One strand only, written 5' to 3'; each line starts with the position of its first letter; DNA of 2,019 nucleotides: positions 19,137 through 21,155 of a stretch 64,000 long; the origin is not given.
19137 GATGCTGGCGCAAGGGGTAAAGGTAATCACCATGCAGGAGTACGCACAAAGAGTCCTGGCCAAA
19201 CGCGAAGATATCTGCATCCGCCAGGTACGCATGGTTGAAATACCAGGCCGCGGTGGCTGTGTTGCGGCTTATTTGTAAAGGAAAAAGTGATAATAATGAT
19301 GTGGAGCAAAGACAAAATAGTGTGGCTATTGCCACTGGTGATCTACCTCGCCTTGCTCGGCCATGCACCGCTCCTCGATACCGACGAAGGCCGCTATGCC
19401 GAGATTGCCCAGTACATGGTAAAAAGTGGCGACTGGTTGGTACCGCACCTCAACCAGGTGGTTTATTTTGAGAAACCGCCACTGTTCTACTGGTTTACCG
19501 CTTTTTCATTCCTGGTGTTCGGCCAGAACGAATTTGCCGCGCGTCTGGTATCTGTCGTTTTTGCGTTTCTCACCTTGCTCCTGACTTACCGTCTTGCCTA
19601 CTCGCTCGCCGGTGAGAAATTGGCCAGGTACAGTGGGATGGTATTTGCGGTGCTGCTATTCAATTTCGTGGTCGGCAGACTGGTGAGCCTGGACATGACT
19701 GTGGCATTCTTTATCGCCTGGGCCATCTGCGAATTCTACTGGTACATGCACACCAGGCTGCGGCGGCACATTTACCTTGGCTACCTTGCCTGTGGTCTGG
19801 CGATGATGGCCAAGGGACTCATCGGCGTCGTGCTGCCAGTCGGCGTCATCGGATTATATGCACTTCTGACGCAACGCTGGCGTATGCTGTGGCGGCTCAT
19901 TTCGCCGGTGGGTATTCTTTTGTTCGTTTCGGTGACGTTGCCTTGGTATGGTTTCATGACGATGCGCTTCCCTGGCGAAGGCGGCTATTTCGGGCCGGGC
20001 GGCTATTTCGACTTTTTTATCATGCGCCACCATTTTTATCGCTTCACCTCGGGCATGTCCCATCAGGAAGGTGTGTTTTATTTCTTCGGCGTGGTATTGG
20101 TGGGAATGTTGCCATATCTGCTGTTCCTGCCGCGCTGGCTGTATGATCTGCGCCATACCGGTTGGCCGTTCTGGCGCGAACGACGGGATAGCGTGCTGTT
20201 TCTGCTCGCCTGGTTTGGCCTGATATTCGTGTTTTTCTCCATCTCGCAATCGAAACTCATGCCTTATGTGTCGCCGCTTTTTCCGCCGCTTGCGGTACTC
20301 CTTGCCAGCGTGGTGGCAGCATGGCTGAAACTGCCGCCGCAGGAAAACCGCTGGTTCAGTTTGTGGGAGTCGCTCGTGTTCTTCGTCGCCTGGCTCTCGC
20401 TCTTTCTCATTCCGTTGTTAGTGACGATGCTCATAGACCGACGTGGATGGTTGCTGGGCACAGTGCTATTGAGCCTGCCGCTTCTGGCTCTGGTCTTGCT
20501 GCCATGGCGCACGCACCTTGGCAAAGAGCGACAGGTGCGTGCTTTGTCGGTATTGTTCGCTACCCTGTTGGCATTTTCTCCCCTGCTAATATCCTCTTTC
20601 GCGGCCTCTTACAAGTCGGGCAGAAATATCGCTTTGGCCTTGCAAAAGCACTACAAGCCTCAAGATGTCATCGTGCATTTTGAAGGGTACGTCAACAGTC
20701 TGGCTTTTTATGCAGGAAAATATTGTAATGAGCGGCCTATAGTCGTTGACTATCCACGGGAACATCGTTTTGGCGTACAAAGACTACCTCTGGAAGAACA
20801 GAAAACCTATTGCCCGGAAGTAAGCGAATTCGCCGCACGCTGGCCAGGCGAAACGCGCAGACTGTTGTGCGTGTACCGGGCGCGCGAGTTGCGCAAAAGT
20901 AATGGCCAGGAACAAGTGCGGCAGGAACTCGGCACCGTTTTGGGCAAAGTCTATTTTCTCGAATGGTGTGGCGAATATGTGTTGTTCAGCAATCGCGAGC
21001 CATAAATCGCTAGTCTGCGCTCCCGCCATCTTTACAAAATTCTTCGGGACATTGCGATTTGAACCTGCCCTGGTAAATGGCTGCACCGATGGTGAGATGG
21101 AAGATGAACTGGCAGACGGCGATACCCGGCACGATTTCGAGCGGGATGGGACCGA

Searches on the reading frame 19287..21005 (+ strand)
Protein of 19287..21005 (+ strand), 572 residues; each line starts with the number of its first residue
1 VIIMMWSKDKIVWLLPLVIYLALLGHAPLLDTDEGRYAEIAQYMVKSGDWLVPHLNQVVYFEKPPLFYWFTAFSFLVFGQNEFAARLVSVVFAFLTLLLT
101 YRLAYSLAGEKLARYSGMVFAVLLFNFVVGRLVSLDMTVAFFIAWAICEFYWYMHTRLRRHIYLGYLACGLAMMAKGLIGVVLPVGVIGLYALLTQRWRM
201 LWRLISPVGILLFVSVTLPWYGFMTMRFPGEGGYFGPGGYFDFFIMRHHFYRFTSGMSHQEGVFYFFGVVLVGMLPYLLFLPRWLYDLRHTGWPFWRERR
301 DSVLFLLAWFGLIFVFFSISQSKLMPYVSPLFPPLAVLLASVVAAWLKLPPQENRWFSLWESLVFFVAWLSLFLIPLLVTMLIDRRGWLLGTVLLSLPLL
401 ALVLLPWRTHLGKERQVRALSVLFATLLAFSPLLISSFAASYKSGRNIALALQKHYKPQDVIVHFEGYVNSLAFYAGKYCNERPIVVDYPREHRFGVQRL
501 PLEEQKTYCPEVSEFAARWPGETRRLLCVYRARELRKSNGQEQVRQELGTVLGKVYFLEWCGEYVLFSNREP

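Call 14: search_protein_families(library=pfam, proteins=[window:19287-21005:+], max_evalue=0.001)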
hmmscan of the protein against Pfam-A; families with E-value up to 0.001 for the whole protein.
window:19287-21005:+ (572 aa): 3 families
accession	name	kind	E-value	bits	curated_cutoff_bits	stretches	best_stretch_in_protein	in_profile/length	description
PF02366.24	PMT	-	4.7e-22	79.2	22.7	1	36-228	34-238/245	Dolichyl-phosphate-mannose-protein mannosyltransferase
PF13231.12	PMT_2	-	4.7e-17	63.1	26.1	1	63-220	2-157/160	Dolichyl-phosphate-mannose-protein mannosyltransferase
PF18583.6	Arnt_C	-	0.00013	22.1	26.5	1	449-525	2-70/103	Aminoarabinose transferase C-terminal domain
